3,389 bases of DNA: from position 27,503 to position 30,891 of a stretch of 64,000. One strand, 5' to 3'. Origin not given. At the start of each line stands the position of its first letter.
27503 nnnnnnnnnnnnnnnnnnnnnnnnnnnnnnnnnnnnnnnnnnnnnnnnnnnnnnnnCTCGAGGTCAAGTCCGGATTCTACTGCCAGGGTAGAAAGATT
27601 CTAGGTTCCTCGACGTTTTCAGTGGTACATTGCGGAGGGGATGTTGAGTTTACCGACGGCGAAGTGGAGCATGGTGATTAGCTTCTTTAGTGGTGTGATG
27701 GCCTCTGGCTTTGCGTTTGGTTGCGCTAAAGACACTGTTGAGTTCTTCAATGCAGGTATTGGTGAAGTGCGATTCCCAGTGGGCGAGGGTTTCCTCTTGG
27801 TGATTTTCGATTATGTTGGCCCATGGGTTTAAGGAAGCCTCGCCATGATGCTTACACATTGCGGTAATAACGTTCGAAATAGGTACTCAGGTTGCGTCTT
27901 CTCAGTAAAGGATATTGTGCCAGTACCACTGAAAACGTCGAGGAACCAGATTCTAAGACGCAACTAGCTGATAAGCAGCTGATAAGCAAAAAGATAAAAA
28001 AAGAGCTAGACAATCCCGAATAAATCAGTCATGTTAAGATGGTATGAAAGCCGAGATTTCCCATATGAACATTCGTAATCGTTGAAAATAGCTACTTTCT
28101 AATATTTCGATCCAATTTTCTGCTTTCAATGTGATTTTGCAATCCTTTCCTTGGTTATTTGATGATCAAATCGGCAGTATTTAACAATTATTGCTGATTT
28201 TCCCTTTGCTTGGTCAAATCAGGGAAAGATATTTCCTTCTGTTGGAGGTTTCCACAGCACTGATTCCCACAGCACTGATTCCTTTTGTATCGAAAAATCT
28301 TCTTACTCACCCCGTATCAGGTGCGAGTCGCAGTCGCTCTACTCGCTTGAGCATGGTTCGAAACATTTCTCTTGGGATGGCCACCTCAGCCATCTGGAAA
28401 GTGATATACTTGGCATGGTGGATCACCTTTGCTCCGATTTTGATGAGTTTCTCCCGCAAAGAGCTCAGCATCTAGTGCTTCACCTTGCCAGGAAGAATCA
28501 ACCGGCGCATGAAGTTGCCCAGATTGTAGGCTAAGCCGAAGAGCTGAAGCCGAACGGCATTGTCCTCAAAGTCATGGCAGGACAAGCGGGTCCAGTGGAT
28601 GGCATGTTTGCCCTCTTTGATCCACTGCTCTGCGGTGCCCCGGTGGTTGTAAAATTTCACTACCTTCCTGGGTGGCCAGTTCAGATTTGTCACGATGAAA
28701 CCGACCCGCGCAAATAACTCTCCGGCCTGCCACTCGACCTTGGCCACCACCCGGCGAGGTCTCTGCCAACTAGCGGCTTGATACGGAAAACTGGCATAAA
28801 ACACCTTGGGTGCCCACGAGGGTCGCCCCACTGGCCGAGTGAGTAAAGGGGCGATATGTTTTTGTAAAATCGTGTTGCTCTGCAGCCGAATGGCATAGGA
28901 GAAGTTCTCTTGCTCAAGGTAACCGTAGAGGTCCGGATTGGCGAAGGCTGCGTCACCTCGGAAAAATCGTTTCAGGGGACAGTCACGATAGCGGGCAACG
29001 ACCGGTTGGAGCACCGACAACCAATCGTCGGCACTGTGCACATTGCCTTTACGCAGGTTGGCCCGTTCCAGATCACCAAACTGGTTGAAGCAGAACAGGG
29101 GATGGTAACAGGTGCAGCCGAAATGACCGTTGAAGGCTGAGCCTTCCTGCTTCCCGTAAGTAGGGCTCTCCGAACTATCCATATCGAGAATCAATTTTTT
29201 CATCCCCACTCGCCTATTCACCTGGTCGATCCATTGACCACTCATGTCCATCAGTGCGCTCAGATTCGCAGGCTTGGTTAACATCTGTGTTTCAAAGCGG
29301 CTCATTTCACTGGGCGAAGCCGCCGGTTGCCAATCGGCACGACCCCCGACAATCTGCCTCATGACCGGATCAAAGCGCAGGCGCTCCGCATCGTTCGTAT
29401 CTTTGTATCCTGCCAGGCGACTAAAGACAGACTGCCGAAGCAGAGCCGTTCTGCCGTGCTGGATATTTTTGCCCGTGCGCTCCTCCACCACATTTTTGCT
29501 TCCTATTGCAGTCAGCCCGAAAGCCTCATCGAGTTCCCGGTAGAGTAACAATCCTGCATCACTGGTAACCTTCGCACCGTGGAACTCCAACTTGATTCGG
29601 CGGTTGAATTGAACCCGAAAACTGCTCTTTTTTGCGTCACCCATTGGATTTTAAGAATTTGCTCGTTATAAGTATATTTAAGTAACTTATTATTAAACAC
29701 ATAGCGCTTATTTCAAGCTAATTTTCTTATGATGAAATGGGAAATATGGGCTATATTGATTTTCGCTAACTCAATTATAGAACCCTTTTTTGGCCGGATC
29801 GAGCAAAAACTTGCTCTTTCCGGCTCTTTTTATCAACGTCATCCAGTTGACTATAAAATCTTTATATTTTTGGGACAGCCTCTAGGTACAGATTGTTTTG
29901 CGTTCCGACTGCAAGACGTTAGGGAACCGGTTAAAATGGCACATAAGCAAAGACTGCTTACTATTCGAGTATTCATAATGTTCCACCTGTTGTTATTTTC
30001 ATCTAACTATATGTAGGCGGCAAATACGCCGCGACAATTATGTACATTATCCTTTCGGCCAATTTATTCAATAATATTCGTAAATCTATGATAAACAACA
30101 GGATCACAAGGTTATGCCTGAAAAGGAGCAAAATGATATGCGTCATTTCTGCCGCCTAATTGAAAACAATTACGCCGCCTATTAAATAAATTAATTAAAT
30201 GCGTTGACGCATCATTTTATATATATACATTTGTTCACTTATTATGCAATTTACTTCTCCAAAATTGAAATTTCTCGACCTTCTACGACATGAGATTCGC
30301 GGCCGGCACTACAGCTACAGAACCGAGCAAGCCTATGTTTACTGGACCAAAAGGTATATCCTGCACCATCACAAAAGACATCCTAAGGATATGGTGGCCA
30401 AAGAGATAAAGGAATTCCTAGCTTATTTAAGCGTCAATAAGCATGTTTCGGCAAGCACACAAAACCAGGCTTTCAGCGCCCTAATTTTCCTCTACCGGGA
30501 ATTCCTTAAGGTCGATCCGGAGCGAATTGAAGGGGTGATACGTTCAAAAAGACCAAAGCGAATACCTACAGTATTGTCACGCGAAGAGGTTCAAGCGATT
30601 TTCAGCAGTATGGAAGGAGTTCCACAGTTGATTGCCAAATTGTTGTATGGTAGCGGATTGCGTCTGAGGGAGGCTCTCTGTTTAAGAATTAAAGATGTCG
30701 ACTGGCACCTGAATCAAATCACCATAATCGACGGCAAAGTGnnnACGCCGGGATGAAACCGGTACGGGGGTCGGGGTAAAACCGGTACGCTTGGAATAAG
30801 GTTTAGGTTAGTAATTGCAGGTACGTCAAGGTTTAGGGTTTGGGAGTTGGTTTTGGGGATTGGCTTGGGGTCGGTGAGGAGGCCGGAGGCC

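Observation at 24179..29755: IS1380 one-ended gene capture: a 5.57 kb unit carrying a TonB-dependent receptor, with the empty target site in the same window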

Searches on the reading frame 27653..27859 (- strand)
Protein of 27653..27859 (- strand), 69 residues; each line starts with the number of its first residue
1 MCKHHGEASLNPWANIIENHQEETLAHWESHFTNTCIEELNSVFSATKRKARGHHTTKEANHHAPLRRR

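Call 15: search_protein_families(library=pfam, proteins=[window:27653-27859:-], max_evalue=0.01)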
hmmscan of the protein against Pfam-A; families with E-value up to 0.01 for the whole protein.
window:27653-27859:- (69 aa): 1 family
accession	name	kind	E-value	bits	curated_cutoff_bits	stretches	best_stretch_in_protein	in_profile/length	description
PF01610.23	DDE_Tnp_ISL3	-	1.5e-06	28.7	23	1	4-57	180-233/240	Transposase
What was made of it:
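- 27604..27947 (.): 344-bp MITE derived from an ISL3 element, with 25-bp perfect terminal IRs and an 8-bp TSD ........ at 27596-27603 and 27948-27955. It is part of the cargo. Calls 15 (PF01610 fragment), 46, 55.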

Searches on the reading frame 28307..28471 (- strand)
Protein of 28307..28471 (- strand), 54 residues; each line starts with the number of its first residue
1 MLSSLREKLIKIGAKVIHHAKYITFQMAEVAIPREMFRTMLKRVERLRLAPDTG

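Call 15: search_protein_families(library=pfam, proteins=[window:28310-28471:-], max_evalue=0.01)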
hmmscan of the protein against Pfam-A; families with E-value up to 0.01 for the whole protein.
window:28310-28471:- (54 aa): 1 family
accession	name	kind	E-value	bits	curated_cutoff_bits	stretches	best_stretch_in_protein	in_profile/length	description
PF13701.12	DDE_Tnp_1_4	-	1e-08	34.3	34.7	1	3-48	389-434/435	Transposase DDE domain group 1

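Call 35: find_encoding_contigs(protein=window:28307-28471:-, flank=10000, max_places=10)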
Protein window:28307-28471:- (54 aa): 1 contig read that carries it; 1 place shown.
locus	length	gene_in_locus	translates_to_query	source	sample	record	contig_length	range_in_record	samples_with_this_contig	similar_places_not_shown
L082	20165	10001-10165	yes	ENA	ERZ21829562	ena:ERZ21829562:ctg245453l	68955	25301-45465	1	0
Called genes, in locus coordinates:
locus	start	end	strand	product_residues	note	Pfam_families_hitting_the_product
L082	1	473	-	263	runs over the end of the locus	PF07726:AAA_3, PF07728:AAA_5, PF17863:AAA_lid_2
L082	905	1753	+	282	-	PF04116:FA_hydroxylase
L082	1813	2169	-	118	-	-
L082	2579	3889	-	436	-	PF13701:DDE_Tnp_1_4, PF01609:DDE_Tnp_1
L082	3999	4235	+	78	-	PF03811:Zn_ribbon_InsA (weak)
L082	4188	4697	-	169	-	-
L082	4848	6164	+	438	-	PF13701:DDE_Tnp_1_4, PF01609:DDE_Tnp_1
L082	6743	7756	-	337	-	-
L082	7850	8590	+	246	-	PF13701:DDE_Tnp_1_4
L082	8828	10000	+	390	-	PF13701:DDE_Tnp_1_4, PF01609:DDE_Tnp_1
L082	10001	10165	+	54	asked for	PF13701:DDE_Tnp_1_4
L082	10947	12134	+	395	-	PF07715:Plug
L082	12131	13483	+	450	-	PF00593:TonB_dep_Rec_b-barrel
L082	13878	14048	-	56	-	-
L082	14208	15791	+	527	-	PF01609:DDE_Tnp_1 (faint)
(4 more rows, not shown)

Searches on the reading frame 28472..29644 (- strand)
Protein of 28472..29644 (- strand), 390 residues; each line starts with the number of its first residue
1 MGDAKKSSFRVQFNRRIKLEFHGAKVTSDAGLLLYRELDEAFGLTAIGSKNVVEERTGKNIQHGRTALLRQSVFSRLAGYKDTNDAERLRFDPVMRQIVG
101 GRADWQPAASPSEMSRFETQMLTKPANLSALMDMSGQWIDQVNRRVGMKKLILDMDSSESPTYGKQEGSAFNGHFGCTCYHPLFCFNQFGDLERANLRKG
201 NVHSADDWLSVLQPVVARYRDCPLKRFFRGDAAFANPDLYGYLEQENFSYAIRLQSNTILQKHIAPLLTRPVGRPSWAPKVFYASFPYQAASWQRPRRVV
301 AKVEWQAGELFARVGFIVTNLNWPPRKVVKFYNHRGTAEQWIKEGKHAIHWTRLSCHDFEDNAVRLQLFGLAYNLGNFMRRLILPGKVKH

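Call 15: search_protein_families(library=pfam, proteins=[window:28475-29644:-], max_evalue=0.01)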
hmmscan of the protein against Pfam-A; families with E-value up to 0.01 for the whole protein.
window:28475-29644:- (390 aa): 2 families
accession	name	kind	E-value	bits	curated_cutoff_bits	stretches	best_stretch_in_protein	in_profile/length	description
PF13701.12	DDE_Tnp_1_4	-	4e-115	385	34.7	1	10-386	2-380/435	Transposase DDE domain group 1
PF01609.27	DDE_Tnp_1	-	6.8e-17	62.3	23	1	149-375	3-200/200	Transposase DDE domain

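Call 16: search_protein_families(library=ncbifam, proteins=[window:28475-29644:-], max_evalue=0.01)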
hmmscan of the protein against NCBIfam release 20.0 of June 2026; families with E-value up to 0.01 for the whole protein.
window:28475-29644:- (390 aa): 1 family
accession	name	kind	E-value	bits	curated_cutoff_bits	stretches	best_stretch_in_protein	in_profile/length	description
NF033539.1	transpos_IS1380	equivalog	5.4e-100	334.9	180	1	18-387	1-383/419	IS1380 family transposase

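Call 32: find_encoding_contigs(protein=window:28472-29644:-, flank=10000, max_places=10)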
Protein window:28472-29644:- (390 aa): 1 contig read that carries it; 1 place shown.
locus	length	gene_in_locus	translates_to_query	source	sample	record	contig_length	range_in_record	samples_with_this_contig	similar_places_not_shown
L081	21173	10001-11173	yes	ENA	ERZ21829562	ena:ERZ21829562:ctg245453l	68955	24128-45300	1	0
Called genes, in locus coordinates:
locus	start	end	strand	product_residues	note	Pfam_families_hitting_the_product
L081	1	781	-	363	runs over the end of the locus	PF01882:DUF58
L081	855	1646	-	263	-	PF07726:AAA_3, PF07728:AAA_5, PF17863:AAA_lid_2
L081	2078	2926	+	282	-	PF04116:FA_hydroxylase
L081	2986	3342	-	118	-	-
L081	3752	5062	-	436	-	PF13701:DDE_Tnp_1_4, PF01609:DDE_Tnp_1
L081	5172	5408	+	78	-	PF03811:Zn_ribbon_InsA (weak)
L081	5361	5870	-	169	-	-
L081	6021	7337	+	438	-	PF13701:DDE_Tnp_1_4, PF01609:DDE_Tnp_1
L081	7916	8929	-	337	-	-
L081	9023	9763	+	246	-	PF13701:DDE_Tnp_1_4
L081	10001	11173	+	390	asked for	PF13701:DDE_Tnp_1_4, PF01609:DDE_Tnp_1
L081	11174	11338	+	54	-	PF13701:DDE_Tnp_1_4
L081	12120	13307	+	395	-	PF07715:Plug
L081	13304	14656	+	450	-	PF00593:TonB_dep_Rec_b-barrel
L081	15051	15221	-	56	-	-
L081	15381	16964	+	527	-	PF01609:DDE_Tnp_1 (faint)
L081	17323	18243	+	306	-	PF00069:Pkinase, PF07714:PK_Tyr_Ser-Thr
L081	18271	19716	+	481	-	PF00309:Sigma54_AID, PF04963:Sigma54_CBD, PF00356:LacI (faint), PF04552:Sigma54_DBD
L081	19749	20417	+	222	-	PF00814:TsaD (weak)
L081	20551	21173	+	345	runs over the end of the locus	PF01168:Ala_racemase_N, PF00842:Ala_racemase_C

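Call 49: find_homologous_proteins(query=window:28475-29644:-, max_evalue=1e-80)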
Query window:28475-29644:- (390 aa): 7969 proteins with E <= 1e-80 among 8000 candidates; the best 120 are listed.
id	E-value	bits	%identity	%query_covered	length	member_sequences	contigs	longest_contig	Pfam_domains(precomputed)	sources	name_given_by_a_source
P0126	3.3e-270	914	100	100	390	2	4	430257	PF13701.13,PF01609.28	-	-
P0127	3.2e-250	848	94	100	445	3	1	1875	PF13701.13,PF01609.28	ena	-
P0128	1.3e-243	826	92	100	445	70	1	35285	PF13701.13,PF01609.28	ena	-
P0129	7.1e-233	791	87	100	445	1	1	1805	PF13701.13,PF01609.28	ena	-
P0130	9.9e-210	714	92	87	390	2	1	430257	PF13701.13,PF01609.28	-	-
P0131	1.5e-198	678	64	100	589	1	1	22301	PF13701.13,PF01609.28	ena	-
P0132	1.3e-188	645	92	79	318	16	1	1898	PF13701.13,PF01609.28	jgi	-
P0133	2.8e-188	644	92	76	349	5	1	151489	PF13701.13,PF01609.28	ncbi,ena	-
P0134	1.3e-187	642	71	100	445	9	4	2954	PF13701.13,PF01609.28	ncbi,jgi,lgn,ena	jgi:hypothetical protein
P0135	3.3e-187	640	71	100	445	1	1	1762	PF13701.13,PF01609.28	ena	-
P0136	3.0e-186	637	92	78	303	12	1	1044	PF13701.13,PF01609.28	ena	-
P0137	5.0e-186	636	71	100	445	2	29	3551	PF13701.13,PF01609.28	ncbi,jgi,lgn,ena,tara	jgi:hypothetical protein|tara:strand:- start:359 stop:1696 length:1338 start_codon:yes stop_codon:ye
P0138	9.6e-186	635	70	100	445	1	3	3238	PF13701.13,PF01609.28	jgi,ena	-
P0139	1.5e-185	635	70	100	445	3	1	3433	PF13701.13,PF01609.28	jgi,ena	jgi:hypothetical protein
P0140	5.8e-185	633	70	100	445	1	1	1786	PF13701.13,PF01609.28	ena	-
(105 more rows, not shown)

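Call 50: find_encoding_contigs(protein=P0128, flank=6000, max_places=10)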
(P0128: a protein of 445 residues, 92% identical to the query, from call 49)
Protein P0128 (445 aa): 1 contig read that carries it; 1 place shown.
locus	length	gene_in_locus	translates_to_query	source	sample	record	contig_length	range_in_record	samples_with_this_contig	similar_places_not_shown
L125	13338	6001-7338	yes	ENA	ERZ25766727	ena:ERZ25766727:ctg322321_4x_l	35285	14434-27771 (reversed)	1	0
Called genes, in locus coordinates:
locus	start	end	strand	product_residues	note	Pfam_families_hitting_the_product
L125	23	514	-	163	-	-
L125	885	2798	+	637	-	PF07669:Eco57I (weak)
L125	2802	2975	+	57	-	-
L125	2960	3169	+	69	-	PF12762:DDE_Tnp_IS1595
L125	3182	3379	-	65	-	-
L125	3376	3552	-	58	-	-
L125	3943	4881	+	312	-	-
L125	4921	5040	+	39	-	-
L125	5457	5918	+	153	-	-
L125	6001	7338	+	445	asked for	PF13701:DDE_Tnp_1_4, PF01609:DDE_Tnp_1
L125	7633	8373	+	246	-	-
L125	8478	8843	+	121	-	PF01850:PIN (weak)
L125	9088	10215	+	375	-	PF00884:Sulfatase, PF01663:Phosphodiest (weak)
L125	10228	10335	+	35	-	-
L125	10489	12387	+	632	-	PF01839:FG-GAP (faint), PF13517:FG-GAP_3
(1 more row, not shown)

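Call 51: find_encoding_contigs(protein=P0127, flank=3000, max_places=10)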
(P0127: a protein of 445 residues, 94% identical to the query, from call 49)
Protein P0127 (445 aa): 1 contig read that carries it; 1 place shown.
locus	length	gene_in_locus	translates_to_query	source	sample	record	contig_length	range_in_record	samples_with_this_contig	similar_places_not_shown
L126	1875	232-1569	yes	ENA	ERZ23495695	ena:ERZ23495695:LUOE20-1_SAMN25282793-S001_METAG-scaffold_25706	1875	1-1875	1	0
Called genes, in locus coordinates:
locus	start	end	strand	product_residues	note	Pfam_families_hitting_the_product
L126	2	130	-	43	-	?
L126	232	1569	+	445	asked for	PF13701:DDE_Tnp_1_4, PF01609:DDE_Tnp_1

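Call 63: search_dna_similar(query=window:28475-29644:-, collection=plasmids, mode=protein, max_rows=15, rows=spread)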
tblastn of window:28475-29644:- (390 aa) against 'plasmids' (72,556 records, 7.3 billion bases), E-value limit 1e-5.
Records with a match: 3621; places in all: 4406; records where one place covers at least 80% of the query: 3370.
Best place of each record, by identity: 60-80% 159; <60% 3462.
By first word of the organism name: Klebsiella 1233; Escherichia 1019; Salmonella 378; Enterobacter 167; Enterococcus 149; Bradyrhizobium 61; Shigella 58; Citrobacter 57; Acetobacter 47; Providencia 40; and 109 more.
By predicted mobility (MOB-suite, as given by PLSDB): conjugative 2744; non-mobilizable 535; mobilizable 342.
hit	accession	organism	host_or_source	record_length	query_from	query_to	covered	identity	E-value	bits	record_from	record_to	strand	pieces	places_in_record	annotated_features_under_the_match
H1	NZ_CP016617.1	Microvirga ossetica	Vicia alpestris,cell culture,nodules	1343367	2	389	99%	63.1%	2e-161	509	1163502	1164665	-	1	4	none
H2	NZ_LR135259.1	Enterococcus faecium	-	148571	10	382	96%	33.5%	2e-54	201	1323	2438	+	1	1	IS1380-like element IS1678 family transposase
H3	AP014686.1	Bradyrhizobium diazoefficiens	Glycine max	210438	8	383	96%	26.4%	3e-22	106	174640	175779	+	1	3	transposase IS4 family protein | DMT(Drug/metabolite transporter) superfamily permease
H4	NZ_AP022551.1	Escherichia coli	Homo sapiens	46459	18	375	92%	23.9%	9e-16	87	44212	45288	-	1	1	IS1380-like element ISEcp1 family transposase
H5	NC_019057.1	Escherichia coli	-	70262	18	375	92%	23.9%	9e-16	87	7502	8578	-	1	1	IS1380-like element ISEcp1 family transposase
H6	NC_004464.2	Citrobacter freundii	-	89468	18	375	92%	23.9%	9e-16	87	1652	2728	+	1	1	IS1380-like element ISEcp1 family transposase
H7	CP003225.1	Klebsiella pneumoniae subsp. pneumoniae HS11286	-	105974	18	375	92%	23.9%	9e-16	87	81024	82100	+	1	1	transposase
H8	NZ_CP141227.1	Escherichia sp. HBI01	food,clinical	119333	18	375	92%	23.9%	9e-16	87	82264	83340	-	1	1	IS1380-like element ISEcp1 family transposase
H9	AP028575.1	Serratia marcescens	Homo sapiens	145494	18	375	92%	23.9%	9e-16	87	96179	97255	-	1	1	IS1380 family transposase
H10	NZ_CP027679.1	Salmonella enterica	-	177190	18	375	92%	23.9%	9e-16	87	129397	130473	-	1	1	IS1380-like element ISEcp1 family transposase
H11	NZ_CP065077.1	Salmonella enterica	Homo sapiens,cell culture,stool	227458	18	375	92%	23.9%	9e-16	87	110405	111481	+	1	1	IS1380-like element ISEcp1 family transposase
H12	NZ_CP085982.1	Salmonella enterica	-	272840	18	375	92%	23.9%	9e-16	87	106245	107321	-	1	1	IS1380-like element ISEcp1 family transposase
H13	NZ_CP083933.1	Klebsiella pneumoniae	Homo sapiens,blood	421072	18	375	92%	23.9%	9e-16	87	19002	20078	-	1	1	IS1380-like element ISEcp1 family transposase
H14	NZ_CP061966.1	Klebsiella pneumoniae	Homo sapiens,whole organism,bile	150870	18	359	88%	23.1%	6e-13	78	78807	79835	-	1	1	none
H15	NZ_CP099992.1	Staphylococcus equorum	Cell culture,soil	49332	310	374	17%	40.3%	8e-6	56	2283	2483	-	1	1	none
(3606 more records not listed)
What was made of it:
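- Closest known: ISEcp1. Different: The transposase is only about 24% identical (call 63).
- The transposase is about 24% identical to that of ISEcp1 (call 63).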

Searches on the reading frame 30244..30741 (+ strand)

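Call 66: search_protein_families(library=pfam, proteins=[window:30244-30741:+], max_evalue=0.001)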
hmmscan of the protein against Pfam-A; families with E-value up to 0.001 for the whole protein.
window:30244-30741:+ (166 aa): 2 families
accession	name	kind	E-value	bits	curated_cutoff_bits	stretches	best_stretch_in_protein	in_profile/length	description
PF13495.12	Phage_int_SAM_4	-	1.5e-26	93.1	27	1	10-90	1-81/85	Phage integrase, N-terminal SAM-like domain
PF00589.27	Phage_integrase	-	1.5e-05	25.3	27.1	1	110-165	2-62/172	Phage integrase family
